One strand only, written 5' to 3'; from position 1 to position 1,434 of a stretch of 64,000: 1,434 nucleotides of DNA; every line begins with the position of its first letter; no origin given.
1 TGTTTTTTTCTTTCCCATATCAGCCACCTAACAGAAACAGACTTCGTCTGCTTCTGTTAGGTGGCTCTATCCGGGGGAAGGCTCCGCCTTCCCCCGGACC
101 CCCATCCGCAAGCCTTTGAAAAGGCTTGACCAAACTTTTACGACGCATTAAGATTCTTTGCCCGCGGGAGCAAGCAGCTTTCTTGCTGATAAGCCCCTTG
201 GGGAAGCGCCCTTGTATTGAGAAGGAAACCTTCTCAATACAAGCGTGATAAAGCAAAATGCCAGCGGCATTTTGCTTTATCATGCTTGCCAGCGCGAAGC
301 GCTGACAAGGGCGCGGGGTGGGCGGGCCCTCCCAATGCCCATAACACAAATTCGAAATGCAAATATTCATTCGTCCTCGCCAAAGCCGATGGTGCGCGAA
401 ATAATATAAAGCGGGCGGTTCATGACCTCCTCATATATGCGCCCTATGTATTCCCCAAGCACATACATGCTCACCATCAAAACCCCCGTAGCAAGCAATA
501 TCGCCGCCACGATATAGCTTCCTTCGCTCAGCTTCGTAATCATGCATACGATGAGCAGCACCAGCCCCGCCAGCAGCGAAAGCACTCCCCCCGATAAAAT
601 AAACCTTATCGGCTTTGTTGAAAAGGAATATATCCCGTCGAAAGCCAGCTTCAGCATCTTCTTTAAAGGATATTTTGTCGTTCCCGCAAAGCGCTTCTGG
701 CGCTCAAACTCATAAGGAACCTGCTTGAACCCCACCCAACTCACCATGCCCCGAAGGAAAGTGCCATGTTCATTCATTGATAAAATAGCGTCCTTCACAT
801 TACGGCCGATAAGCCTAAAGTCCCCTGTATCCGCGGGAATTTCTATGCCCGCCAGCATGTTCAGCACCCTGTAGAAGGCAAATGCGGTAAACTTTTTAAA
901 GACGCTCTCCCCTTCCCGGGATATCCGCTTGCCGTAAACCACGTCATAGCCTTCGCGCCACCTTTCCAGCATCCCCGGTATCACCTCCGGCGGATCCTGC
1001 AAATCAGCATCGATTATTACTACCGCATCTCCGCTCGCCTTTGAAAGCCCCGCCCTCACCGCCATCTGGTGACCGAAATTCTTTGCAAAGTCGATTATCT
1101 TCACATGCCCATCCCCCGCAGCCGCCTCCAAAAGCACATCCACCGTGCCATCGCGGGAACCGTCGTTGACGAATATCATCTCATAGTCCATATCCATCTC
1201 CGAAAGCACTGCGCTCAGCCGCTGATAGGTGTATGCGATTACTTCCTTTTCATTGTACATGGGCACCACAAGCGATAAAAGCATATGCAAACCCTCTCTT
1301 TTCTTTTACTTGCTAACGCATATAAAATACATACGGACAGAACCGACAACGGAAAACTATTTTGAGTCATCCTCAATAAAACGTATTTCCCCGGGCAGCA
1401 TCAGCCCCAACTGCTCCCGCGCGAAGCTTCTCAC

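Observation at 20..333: Seven back-to-back strong hairpins with unrelated stems downstream of the glycosyltransferase gene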

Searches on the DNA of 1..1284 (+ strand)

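Call 39: search_dna_similar(query=window:1-366:+, collection=phages, mode=distant, max_evalue=0.01)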
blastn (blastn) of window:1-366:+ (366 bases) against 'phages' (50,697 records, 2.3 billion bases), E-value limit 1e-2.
Records with a match: 1; places in all: 1; records where one place covers at least 80% of the query: 0.
Best place of each record, by identity: 80-90% 1.
By first word of the organism name: Bacteriophage 1.
By host as written in the record: - 1.
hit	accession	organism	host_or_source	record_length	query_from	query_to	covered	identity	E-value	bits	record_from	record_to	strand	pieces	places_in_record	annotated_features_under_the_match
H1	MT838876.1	Bacteriophage sp.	human fecal samples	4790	99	140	11%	88.1%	8e-3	47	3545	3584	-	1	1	record has no annotation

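Call 40: search_dna_similar(query=window:1-366:+, collection=plasmids, mode=distant, max_evalue=0.01)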
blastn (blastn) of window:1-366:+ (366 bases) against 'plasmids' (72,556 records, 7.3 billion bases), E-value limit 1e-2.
No match.

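Call 41: search_rna_families(source=window, start=1, end=420, threshold=evalue, max_evalue=10)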
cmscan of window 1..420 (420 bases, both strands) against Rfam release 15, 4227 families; matches with E-value up to 10: 16.
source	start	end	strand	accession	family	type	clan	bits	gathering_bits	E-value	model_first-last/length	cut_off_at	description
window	216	278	+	RF02495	ohsC_RNA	Gene; antitoxin;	-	27.8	50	0.031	1-77/77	no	Oppression of Hydrophobic ORF by sRNA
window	21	67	-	RF04258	mir-994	Gene; miRNA;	-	25.9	93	0.005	1-81/81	no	mir-994 microRNA precursor family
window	21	67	+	RF04258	mir-994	Gene; miRNA;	-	23.3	93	0.026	1-81/81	no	mir-994 microRNA precursor family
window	97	266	-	RF02349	psRNA2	Gene; sRNA;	-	21.5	65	0.0029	1-201/201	no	Proteobacterial sRNA psRNA2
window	164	279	+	RF01408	sraL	Gene; sRNA;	-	19.4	39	0.033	1-142/142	no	sraL Hfq binding RNA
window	241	283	-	RF04343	Plastid-psbA-2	Cis-reg;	CL00153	18.9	55.8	0.56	1-60/60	no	Plastid-psbA-2 3UTR RNA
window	19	68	-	RF01413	miR-430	Gene; miRNA;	CL00096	18.3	47.3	0.99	1-70/70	no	miR-430 microRNA precursor family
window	210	244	-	RF00979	mir-553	Gene; miRNA;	-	15.9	82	4.2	1-62/62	no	mir-553 microRNA precursor family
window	30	127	+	RF00374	Gammaretro_CES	Cis-reg;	-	15.3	93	5.4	1-101/101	no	Gammaretrovirus core encapsidation signal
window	185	295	+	RF02554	ppoRNA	Gene; rRNA;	-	15.3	99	6.3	1-98/98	no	mt-5S-like P. polycephalum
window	69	100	+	RF02337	GlsR8_miR10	Gene; snRNA; snoRNA; CD-box;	-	15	100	2.1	1-70/70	no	Giardia snoRNA GlsR8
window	60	104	+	RF01835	HIV_FS2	Cis-reg; frameshift_element;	-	13.7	44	7.1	1-45/45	no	ribosomal frameshift site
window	283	301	+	RF01046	WLE3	Cis-reg;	-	13.3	50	6.3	1-44/44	no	Wingless localisation element 3 (WLE3)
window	325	382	-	RF01648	ceN65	Gene; snRNA; snoRNA; CD-box;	-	12.4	48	9.7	1-65/65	no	Caenorhabditis snoRNA ceN65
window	1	142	-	RF01953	SOX2OT_exon3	Gene; lncRNA;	-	8.3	70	2.6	1-143/276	3'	SOX2 overlapping transcript exon 3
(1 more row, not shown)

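Call 42: get_annotated_region(hit=H1, flank=2500)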
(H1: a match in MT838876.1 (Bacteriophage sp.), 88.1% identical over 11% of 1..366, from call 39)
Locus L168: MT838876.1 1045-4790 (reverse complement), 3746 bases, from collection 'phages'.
description: UNVERIFIED: Bacteriophage sp. clone scaffold_8995 genomic sequence.
organism: Bacteriophage sp. (NCBI taxid 38018)
taxonomy: Viruses
host: -; source: human fecal samples; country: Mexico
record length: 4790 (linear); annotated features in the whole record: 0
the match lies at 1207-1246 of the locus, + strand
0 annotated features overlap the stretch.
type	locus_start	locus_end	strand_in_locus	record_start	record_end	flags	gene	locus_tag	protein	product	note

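Call 79: build_rna_model(alignment_id=A3, structure=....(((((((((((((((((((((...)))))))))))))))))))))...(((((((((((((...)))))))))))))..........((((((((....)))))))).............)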
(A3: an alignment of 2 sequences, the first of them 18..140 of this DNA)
Model R1 built from alignment A3 (2 sequences, 124 columns); structure: as given.
model positions 124; base pairs 42; branch points 2; effective number of sequences 0.62; information 0.591 bits per position. Calibrated on 0.2 Mb of random sequence (short: E-values are rough).
structure used (alignment columns):
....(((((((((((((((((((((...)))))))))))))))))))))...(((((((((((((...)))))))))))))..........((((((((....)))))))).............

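Call 81: search_with_rna_model(model_id=R1, sources=[L091, L092, L093, L094, L095, L096, L097, L098, L099, L100, L101, L102, L103, L104, L105, L106, L107, L108, L109, L110, L111, L112, L113, L114, L115, L116, L117, L118, L119, L120, L121, L122, L123, L124, L125, L126, L127, L128, L129, L130, L131, L132, L133, L134, L135, L136, L137, L138, L139, L140, L141, L142, L143, L144, L145, L146, L147, L148, L149, L150, L151, L152, L153, L154, L155, L156, L157, L158, L159, L160, L161, L162, L163, L164, L165, L166, L167, L168, L169, L170, L171, L172, L173], max_evalue=10, show_alignments=4)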
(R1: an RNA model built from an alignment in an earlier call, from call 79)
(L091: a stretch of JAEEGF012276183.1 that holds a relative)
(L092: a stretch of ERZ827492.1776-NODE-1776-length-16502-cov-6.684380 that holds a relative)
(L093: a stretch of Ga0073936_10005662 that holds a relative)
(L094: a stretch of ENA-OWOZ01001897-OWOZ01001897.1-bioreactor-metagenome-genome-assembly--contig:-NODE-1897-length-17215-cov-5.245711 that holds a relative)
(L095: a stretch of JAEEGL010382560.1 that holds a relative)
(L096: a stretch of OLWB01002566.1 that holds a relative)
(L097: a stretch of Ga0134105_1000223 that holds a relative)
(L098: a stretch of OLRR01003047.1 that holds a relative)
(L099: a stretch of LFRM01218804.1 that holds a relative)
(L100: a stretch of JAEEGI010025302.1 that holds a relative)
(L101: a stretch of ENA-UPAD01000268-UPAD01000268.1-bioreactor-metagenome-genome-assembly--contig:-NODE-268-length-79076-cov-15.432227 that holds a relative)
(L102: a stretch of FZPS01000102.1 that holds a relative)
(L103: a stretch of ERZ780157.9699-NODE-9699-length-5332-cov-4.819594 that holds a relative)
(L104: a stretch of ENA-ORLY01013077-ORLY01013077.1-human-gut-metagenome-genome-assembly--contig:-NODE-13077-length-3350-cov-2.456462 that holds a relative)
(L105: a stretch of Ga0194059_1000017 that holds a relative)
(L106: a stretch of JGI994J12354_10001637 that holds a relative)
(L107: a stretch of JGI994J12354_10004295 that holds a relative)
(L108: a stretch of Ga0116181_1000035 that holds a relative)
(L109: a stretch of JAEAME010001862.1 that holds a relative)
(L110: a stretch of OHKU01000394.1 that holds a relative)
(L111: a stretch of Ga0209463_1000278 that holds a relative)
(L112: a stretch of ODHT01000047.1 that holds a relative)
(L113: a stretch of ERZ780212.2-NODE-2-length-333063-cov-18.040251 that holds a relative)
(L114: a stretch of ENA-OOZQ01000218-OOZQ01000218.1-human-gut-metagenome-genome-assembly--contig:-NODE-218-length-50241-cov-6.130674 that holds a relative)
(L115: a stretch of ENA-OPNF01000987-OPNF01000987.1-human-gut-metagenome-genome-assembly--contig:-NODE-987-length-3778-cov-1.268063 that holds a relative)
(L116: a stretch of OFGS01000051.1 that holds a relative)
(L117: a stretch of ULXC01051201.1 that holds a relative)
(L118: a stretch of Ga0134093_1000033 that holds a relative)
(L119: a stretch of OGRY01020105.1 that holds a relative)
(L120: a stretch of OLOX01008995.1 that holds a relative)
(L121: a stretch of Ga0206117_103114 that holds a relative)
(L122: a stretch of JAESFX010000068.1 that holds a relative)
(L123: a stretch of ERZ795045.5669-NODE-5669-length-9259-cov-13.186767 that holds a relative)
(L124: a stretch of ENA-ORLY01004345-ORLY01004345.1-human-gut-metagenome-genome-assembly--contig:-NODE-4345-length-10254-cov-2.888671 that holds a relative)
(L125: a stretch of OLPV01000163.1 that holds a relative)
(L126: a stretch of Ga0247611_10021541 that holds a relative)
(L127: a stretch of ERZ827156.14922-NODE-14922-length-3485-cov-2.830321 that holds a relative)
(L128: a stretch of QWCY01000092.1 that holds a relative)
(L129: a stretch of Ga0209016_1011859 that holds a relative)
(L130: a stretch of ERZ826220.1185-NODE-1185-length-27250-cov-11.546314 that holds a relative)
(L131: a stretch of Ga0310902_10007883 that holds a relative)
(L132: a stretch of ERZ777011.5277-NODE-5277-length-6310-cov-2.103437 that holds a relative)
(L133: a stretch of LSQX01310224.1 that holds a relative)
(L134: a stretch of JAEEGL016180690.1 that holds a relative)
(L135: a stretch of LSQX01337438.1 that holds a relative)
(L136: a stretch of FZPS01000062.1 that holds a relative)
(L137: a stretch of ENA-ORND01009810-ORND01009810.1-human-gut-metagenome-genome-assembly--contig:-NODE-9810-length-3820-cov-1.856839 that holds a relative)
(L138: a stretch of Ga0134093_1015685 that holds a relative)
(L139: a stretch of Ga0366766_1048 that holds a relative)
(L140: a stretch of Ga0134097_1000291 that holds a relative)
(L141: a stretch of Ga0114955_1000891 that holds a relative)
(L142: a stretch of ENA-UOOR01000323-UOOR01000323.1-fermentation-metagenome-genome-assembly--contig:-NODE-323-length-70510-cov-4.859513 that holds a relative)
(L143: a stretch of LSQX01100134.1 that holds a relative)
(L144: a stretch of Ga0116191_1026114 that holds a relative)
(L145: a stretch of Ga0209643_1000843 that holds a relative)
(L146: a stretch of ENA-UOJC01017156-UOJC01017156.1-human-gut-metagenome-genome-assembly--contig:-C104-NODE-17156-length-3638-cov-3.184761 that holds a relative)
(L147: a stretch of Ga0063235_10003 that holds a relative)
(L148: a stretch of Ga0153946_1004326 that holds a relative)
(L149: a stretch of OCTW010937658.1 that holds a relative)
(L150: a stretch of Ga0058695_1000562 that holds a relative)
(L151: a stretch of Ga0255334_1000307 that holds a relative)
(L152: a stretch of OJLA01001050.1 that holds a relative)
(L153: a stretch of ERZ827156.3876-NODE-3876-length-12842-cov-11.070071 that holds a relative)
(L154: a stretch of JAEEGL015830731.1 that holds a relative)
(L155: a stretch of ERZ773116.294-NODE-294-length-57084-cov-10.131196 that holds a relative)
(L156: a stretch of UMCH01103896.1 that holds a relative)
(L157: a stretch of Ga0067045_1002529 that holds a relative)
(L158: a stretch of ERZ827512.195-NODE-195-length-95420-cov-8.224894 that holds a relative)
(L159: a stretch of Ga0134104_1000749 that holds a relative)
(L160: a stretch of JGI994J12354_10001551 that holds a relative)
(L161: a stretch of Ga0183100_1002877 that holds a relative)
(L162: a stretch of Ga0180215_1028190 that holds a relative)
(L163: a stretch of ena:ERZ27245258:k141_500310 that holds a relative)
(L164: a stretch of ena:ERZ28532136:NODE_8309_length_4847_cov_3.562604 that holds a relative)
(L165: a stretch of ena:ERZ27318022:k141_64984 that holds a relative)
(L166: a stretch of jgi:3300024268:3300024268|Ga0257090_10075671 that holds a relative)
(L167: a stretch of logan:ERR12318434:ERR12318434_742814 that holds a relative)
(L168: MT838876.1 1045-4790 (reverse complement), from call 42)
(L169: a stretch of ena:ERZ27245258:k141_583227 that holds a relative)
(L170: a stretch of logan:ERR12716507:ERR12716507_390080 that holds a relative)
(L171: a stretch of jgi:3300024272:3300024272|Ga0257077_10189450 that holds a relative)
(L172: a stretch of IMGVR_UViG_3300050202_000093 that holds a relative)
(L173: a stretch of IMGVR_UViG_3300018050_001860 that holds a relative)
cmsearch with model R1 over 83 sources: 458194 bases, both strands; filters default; matches with E-value up to 10: 11.
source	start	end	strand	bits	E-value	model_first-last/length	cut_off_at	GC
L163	603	731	+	57.9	5.4e-17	1-124/124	no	0.52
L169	1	76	-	49.5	3.9e-14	1-78/124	3'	0.59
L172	7737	7796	-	35.7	1.9e-09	53-111/124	no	0.68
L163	4480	4543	+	25.9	4.3e-06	1-124/124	no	0.56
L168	1166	1247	+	25.5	6e-06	1-124/124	no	0.39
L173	251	350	-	23.9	2e-05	1-124/124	no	0.62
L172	7769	7795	+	23.1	3.7e-05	54-80/124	no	0.74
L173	275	345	+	21.7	0.00011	50-111/124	no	0.7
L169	1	73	+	19.8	0.0005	56-124/124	5'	0.6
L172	7585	7644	+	18.9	0.001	53-111/124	no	0.77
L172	7586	7612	-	8.8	2.7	54-80/124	no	0.7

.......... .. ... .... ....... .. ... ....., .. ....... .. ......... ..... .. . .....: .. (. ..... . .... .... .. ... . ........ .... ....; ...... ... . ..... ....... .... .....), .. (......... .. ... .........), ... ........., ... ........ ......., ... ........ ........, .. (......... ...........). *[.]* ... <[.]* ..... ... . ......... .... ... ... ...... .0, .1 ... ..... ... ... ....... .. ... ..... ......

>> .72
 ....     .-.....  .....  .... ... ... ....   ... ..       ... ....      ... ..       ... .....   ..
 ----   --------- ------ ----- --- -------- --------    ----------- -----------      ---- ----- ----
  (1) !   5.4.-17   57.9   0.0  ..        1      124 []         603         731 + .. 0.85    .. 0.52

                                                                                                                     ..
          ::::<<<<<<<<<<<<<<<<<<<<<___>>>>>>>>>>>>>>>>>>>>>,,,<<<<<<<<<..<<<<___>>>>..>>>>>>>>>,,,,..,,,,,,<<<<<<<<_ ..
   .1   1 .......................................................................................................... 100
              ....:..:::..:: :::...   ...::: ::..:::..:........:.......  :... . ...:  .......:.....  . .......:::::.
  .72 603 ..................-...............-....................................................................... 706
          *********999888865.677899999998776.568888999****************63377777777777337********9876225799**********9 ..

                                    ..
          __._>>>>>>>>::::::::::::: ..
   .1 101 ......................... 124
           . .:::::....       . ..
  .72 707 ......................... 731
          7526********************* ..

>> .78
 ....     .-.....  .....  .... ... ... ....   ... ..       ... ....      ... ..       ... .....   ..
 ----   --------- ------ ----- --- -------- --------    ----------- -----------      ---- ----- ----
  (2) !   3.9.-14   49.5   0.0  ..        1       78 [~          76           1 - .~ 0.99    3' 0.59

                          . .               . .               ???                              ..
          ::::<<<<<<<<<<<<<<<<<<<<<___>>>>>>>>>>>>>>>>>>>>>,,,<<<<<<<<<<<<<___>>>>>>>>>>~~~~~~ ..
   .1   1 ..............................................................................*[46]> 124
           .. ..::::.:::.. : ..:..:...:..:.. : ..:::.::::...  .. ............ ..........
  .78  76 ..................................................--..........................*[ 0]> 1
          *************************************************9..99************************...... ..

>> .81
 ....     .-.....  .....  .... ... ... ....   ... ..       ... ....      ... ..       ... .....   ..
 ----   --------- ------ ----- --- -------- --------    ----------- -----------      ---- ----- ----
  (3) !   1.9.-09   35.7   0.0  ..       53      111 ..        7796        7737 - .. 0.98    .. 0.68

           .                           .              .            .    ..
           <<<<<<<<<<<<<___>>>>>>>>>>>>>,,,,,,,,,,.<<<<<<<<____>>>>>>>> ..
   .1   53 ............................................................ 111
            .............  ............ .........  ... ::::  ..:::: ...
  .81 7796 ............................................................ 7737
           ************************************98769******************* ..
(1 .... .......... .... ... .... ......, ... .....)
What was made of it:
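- L163:4480-4543 looks like the composite with HP1 and HP2 collapsed to their feet (call 81).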

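Call 82: search_with_rna_model(model_id=R1, sources=[window, L003, L004, L005, L006, L007, L008, L009, L010, L011, L012, L013, L014, L015, L016, L017, L018, L019, L020, L021, L022, L023, L024, L025, L026, L027, L028, L029, L030, L031, L032, L033, L034, L035, L036, L037, L038, L039, L040, L041, L042, L043, L044, L045, L046, L047, L048, L049, L050, L051, L052, L053, L054, L055, L056, L057, L058, L059, L060, L061, L062, L063, L064, L065, L066, L067, L068, L069, L070, L071, L072, L073, L074, L075, L076, L077, L078, L079, L080, L081, L082, L083, L084, L085, L086, L087, L088, L089, L090], max_evalue=10, show_alignments=0)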
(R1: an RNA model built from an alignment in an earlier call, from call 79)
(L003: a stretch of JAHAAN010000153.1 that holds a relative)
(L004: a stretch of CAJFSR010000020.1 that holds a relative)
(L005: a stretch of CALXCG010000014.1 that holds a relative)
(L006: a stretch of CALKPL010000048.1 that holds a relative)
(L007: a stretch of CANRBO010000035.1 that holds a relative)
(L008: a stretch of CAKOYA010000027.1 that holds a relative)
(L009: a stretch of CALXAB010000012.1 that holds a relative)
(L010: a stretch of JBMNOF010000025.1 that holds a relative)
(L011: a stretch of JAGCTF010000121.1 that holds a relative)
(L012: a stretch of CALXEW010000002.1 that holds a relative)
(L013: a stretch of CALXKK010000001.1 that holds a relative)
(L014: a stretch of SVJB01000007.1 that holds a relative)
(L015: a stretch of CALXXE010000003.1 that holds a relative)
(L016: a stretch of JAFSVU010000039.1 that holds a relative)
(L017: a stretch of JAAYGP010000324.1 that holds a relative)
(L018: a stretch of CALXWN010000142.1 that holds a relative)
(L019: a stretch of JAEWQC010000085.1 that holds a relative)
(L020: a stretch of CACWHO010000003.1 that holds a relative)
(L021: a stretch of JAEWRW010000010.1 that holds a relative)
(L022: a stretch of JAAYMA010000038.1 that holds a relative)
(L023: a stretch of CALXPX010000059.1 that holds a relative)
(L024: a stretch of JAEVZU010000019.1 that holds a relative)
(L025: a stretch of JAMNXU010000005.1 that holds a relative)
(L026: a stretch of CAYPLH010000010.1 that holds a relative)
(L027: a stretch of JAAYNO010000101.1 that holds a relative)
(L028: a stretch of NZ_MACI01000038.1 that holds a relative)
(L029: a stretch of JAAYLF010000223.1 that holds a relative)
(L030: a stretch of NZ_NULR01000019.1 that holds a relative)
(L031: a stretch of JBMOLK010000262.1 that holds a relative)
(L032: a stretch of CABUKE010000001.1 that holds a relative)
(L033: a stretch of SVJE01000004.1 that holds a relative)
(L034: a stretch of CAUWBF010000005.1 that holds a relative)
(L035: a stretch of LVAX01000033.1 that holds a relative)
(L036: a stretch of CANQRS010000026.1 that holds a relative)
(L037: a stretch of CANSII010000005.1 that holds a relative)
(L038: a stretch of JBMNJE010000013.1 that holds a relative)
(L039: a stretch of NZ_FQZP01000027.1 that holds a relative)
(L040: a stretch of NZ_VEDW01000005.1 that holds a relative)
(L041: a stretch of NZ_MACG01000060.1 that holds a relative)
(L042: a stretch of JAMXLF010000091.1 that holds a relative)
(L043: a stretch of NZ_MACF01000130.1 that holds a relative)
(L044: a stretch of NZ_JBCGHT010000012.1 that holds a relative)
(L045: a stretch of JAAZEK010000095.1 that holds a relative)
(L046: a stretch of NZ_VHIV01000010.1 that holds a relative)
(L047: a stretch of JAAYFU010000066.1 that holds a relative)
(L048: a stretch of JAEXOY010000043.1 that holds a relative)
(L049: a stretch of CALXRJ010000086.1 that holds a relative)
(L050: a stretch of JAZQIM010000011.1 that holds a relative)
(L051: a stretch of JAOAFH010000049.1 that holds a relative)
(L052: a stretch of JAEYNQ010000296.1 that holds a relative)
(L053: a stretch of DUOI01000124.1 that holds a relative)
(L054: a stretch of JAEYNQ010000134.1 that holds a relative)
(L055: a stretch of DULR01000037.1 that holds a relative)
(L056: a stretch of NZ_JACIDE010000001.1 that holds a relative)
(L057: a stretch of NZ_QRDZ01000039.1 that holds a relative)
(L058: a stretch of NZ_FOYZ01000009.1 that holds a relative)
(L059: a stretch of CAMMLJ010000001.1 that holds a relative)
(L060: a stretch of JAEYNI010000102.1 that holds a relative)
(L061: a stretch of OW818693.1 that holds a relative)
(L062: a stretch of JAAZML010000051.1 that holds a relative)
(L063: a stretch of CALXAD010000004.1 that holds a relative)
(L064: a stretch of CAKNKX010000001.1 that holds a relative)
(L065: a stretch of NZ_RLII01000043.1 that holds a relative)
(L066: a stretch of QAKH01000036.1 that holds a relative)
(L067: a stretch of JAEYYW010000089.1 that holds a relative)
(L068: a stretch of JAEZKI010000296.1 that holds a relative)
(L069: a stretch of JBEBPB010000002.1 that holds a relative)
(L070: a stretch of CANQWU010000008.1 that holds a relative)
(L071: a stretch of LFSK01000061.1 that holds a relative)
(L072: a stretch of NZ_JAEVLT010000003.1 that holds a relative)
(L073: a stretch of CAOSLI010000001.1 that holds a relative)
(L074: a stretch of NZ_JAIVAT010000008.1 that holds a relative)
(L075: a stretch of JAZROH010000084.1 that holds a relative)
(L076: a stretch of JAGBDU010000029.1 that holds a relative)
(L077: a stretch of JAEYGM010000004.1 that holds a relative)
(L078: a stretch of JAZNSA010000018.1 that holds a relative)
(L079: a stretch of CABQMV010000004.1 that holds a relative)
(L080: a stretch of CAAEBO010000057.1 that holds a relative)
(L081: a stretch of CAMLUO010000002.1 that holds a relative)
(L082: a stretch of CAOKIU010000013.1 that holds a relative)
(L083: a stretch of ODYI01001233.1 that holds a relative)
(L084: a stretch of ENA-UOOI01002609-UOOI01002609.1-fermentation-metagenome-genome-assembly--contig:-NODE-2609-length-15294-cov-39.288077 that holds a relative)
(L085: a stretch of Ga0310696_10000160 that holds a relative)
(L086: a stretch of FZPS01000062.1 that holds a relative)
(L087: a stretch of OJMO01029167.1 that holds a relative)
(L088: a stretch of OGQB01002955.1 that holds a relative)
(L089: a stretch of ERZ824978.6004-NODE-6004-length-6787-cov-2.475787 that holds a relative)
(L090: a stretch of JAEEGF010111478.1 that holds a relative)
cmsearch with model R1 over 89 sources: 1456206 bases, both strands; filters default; matches with E-value up to 10: 6.
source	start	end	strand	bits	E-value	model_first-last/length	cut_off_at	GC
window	18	141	+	156.3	5e-50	1-124/124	no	0.54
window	22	66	-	41.4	7e-11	5-49/124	no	0.49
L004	19140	19308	-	27.5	3.7e-06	1-124/124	no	0.62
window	70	98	-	24.2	5e-05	53-81/124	no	0.76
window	118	250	-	16.1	0.029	1-124/124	no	0.47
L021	16826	16954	-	11.4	1.2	1-124/124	no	0.57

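Call 83: search_with_rna_model(model_id=R1, sources=[window, L163, L169, L172], max_evalue=1e-9, make_alignment=true)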
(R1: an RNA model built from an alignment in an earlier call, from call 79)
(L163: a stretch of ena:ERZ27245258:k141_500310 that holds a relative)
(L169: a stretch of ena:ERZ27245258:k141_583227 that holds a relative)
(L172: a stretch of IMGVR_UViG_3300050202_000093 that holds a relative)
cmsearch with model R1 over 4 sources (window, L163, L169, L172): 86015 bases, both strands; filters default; matches with E-value up to 1e-9: 5.
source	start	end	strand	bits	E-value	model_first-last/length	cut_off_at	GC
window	18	141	+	156.3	3e-51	1-124/124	no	0.54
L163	603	731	+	57.9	1e-17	1-124/124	no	0.52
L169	1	76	-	49.5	7.2e-15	1-78/124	3'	0.59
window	22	66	-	41.4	4.1e-12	5-49/124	no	0.49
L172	7737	7796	-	35.7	3.5e-10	53-111/124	no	0.68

Alignment A4: 5 matches aligned to the model, 132 columns, each read 5' to 3' on its own strand. Consensus structure (alignment columns), stored with it:
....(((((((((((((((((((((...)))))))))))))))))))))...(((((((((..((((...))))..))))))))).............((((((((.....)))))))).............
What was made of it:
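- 18..141 (+): Composite unit 1: HP1, CTAT, HP2, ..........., HP3, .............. The model orientation is the + strand. The GT-M29 mRNA sense is the - strand. A covariance model (R1) built from this stretch finds L163:603-731 full length (57.9 bits), L169:1-76 (49.5 bits, cut by the contig end) and L172:7737-7796 (35.7 bits) (calls 79, 81, 83).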
